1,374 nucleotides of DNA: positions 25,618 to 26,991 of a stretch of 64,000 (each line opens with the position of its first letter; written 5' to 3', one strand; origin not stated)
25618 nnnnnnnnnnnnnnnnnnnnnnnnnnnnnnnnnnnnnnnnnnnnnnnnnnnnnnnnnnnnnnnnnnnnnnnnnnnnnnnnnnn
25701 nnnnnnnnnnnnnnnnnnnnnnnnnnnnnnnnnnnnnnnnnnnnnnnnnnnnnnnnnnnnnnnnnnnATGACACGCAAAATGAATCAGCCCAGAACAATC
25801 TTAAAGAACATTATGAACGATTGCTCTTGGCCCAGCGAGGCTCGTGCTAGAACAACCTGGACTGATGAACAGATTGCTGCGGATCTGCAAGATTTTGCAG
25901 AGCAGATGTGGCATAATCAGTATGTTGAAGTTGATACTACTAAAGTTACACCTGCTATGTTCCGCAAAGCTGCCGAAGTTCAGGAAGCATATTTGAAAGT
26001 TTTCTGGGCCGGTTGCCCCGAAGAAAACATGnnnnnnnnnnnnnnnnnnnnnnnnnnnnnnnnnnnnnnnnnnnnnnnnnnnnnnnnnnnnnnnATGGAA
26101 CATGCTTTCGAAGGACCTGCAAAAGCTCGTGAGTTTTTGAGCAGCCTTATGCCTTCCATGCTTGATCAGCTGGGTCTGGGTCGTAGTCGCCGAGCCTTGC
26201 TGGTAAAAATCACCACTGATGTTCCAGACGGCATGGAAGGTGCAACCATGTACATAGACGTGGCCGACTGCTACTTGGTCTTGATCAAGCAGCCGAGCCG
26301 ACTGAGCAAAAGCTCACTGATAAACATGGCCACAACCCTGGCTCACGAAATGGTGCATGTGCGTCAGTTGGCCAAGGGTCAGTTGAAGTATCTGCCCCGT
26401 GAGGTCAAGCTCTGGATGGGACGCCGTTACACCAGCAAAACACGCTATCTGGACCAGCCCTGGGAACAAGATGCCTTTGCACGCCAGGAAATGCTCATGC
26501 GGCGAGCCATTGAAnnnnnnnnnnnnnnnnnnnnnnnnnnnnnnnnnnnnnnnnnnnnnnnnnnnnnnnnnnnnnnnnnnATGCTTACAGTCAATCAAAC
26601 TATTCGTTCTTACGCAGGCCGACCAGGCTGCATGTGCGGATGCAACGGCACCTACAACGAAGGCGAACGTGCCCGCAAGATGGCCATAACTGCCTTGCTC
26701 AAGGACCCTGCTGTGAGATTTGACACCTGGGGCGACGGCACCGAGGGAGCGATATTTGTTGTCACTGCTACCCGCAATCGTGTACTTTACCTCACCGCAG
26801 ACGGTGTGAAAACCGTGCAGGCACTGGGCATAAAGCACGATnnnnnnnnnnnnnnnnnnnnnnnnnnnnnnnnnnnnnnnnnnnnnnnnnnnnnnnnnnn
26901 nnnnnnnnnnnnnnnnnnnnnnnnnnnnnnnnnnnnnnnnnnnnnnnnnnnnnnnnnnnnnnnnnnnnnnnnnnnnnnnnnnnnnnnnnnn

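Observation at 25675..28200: Tandem array of early-gene cassettes, each driven by the same promoter-leader module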

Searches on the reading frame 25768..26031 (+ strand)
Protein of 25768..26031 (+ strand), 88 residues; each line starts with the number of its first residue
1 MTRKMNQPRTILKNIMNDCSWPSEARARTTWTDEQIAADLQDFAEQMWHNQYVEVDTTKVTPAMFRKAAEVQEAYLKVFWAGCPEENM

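Call 15: search_protein_families(library=pfam, proteins=[window:25768-26031:+], max_evalue=0.1)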
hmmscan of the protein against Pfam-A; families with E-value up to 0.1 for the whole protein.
window:25768-26031:+ (88 aa): 1 family
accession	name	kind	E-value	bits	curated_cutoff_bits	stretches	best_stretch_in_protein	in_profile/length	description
PF22915.1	ARMH5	-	0.056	14.3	27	1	26-80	34-89/92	Armadillo-like helical domain-containing protein 5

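Call 16: search_protein_families(library=phrogs, proteins=[window:25768-26031:+], max_evalue=0.01)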
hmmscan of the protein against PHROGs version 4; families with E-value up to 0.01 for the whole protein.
window:25768-26031:+ (88 aa): 0 families

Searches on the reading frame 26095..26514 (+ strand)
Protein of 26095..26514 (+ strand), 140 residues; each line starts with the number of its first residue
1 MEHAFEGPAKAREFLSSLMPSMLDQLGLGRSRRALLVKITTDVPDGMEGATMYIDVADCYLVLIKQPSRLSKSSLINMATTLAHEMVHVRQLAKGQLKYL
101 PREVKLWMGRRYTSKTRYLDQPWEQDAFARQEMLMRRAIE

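Call 15: search_protein_families(library=pfam, proteins=[window:26095-26514:+], max_evalue=0.1)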
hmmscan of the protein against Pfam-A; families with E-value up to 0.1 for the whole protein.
window:26095-26514:+ (140 aa): 0 families

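Call 16: search_protein_families(library=phrogs, proteins=[window:26095-26514:+], max_evalue=0.01)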
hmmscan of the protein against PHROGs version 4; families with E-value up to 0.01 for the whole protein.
window:26095-26514:+ (140 aa): 3 families
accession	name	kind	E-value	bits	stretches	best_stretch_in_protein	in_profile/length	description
phrog_10499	-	unknown function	5.1e-13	50.6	1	77-137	77-140/149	-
phrog_16532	-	unknown function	2.3e-11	45.1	1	75-136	76-132/138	-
phrog_25728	-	unknown function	2.4e-05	25.1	1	71-136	72-138/166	-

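Call 44: search_dna_similar(query=window:26095-26514:+, collection=phages, mode=protein, max_rows=25, max_evalue=0.001)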
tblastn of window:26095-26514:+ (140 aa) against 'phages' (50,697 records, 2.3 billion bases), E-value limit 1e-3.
Records with a match: 3; places in all: 4; records where one place covers at least 80% of the query: 0.
Best place of each record, by identity: <60% 3.
By first word of the organism name: Stenotrophomonas 1; Synechococcus 1; Xanthomonas 1.
By host as written in the record: Stenotrophomonas maltophilia D1571 1; Synechococcus sp. WH 7803 1; Xanthomonas citri 1.
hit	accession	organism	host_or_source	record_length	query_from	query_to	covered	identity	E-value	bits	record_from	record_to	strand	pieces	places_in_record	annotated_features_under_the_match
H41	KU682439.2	Stenotrophomonas phage vB_SmaS-DLP_6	Stenotrophomonas maltophilia D1571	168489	60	140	58%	32.9%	2e-5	49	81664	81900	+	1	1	hypothetical protein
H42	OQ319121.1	Synechococcus phage S-BM3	Synechococcus sp. WH 7803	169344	70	136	48%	35.8%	6e-4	44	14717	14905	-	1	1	WLM protease domain protein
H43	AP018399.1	Xanthomonas phage XacN1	Xanthomonas citri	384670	75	140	47%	35.2%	5e-5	47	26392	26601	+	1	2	hypothetical protein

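Call 68: find_homologous_proteins(query=window:26095-26514:+, max_evalue=0.001)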
Query window:26095-26514:+ (140 aa): 900 proteins with E <= 0.001 among 909 candidates; the best 120 are listed.
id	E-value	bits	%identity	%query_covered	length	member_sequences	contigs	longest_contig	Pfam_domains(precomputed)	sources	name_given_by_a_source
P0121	6.5e-83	293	96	100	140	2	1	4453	-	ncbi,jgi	jgi:hypothetical protein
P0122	9.1e-82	290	96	100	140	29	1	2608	-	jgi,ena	jgi:hypothetical protein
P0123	1.6e-79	282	92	100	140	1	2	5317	-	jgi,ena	jgi:hypothetical protein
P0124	2.0e-79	282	92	100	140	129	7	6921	-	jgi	jgi:hypothetical protein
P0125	2.2e-79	282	92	100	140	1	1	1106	-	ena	-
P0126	1.2e-78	279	92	100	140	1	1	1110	-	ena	-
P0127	1.6e-78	279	92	100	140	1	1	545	-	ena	-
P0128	2.9e-78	278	91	100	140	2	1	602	-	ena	-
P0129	3.9e-78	278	90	100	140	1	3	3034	-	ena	-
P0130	7.6e-78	277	90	100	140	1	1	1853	-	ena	-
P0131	1.4e-77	276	90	100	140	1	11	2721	-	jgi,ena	jgi:hypothetical protein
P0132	1.5e-77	276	91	100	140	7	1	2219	-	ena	-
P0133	2.7e-77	275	90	100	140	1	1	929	-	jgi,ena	-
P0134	2.8e-77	275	90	100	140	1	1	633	-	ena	-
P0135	3.0e-77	275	90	100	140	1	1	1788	-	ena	-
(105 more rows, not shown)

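Call 72: search_solved_structures(query=A4, max_evalue=1)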
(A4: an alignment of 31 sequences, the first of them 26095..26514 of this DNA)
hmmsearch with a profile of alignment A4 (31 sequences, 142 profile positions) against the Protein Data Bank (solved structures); distinct sequences matched with E-value up to 1: 0.

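Call 78: predict_structure(alignment_id=A4)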
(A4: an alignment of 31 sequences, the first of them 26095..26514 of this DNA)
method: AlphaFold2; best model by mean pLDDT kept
length: 140 residues; sequences in the alignment: 31
mean_pLDDT: 80.7   pTM: 0.78
mean pLDDT of the five models: 80.7, 77.8, 77.6, 77.3, 76.4
residues with pLDDT >= 90: 62; 70-90: 47; 50-70: 17; < 50: 14
segments of 3 or more residues with pLDDT < 50: 99-112
pLDDT, mean of each block of 10 residues (from residue 1): 95 96 91 92 80 83 93 94 91 67 42 55 72 77
secondary structure, 60 per line:
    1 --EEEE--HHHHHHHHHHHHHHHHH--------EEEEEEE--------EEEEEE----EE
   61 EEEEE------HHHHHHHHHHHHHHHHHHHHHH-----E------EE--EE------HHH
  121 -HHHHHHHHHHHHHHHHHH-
elements in order: E3-6 H9-25 E34-40 E49-54 E59-65 H72-93 H122-139

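Call 81: fold_search(model_id=the predicted structure, library=pdb)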
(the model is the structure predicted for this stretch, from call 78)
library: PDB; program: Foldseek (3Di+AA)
matches with E <= 10: 557; with E <= 0.001: 0
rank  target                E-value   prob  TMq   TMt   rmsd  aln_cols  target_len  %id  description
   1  7xyo_B                1.0e-02  0.96  0.38  0.13   6.3       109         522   16  Crystal Structure of a M61 aminopeptidase family member from Myxococcus fulvus (released 2023-06-07)
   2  7xyo_A                1.2e-02  0.96  0.44  0.15   6.7       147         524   15  Crystal Structure of a M61 aminopeptidase family member from Myxococcus fulvus (released 2023-06-07)
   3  6mdw                  2.0e-02  0.99  0.50  0.40   4.2       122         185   16  Mechanism of protease dependent DPC repair (released 2019-04-10)
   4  9clp_A                6.3e-02  0.35  0.30  0.12  11.2       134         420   21  Structure of ecarin from the venom of Kenyan saw-scaled viper in complex with the Fab of neutralizing antibody H11 (released 2024-09-11)
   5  6ldq_B                8.0e-02  0.44  0.27  0.22   7.6        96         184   10  Sucrose-phosphate synthase (tll1590)_27_220_406_426_from Thermosynechococcus elongatus (twinned) (released 2020-05-27)
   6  7zbv                  1.1e-01  0.35  0.33  0.15   8.4       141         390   13  Crystal structure of the peptidase domain of collagenase G from Clostridium histolyticum in complex with a diphosphonate (released 2022-11-09)
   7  3l01_A                1.2e-01  0.28  0.29  0.12   8.7       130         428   13  Crystal structure of monomeric glycogen synthase from Pyrococcus abyssi (released 2010-12-29)
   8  9c3m_A                1.2e-01  0.08  0.19  0.16  17.6       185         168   12  Crystal structure of GDP-bound KRAS G12D/F28K: Suppressing G12D oncogenicity via second-site F28K mutation (released 2025-10-08)
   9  7bv3_A                1.3e-01  0.16  0.23  0.10  10.5       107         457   13  Crystal structure of a ugt transferase from Siraitia grosvenorii in complex with UDP (released 2021-03-03)
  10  7z28_A                1.4e-01  0.63  0.35  0.07   4.6        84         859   18  High-resolution crystal structure of ERAP1 with bound bestatin analogue inhibitor (released 2022-07-27)
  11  3c48_B                1.4e-01  0.35  0.29  0.13   7.8       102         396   14  Structure of the retaining glycosyltransferase MshA: The first step in mycothiol biosynthesis. Organism: Corynebacteri (released 2008-03-25)
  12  1ll0_J                1.5e-01  0.12  0.20  0.13  10.8       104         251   17  Crystal Structure of Rabbit Muscle Glycogenin (released 2002-05-15)
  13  6m8p_A                1.9e-01  0.57  0.35  0.07   4.3        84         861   18  Human ERAP1 bound to phosphinic pseudotripeptide inhibitor DG013 (released 2019-12-18)
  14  1dth_A                1.9e-01  0.20  0.29  0.22  12.0       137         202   18  METALLOPROTEASE (released 1997-02-12)
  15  2yd0_A                2.2e-01  0.47  0.34  0.07   4.6        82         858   18  Crystal structure of the soluble domain of human endoplasmic reticulum aminopeptidase 1 ERAP1 (released 2011-04-13)
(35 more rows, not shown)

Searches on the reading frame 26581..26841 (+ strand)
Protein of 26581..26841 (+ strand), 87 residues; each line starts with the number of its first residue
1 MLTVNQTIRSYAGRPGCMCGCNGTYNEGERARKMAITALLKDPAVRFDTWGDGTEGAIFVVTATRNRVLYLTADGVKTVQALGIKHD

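Call 15: search_protein_families(library=pfam, proteins=[window:26581-26841:+], max_evalue=0.1)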
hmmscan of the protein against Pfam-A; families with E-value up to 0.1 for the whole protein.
window:26581-26841:+ (87 aa): 0 families

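Call 16: search_protein_families(library=phrogs, proteins=[window:26581-26841:+], max_evalue=0.01)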
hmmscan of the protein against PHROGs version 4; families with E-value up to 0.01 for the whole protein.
window:26581-26841:+ (87 aa): 2 families
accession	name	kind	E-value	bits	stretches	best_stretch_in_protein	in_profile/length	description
phrog_5930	-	unknown function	1.6e-05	26.2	1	6-68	30-92/100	-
phrog_24766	-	unknown function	0.00062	21.1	1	7-27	14-34/121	-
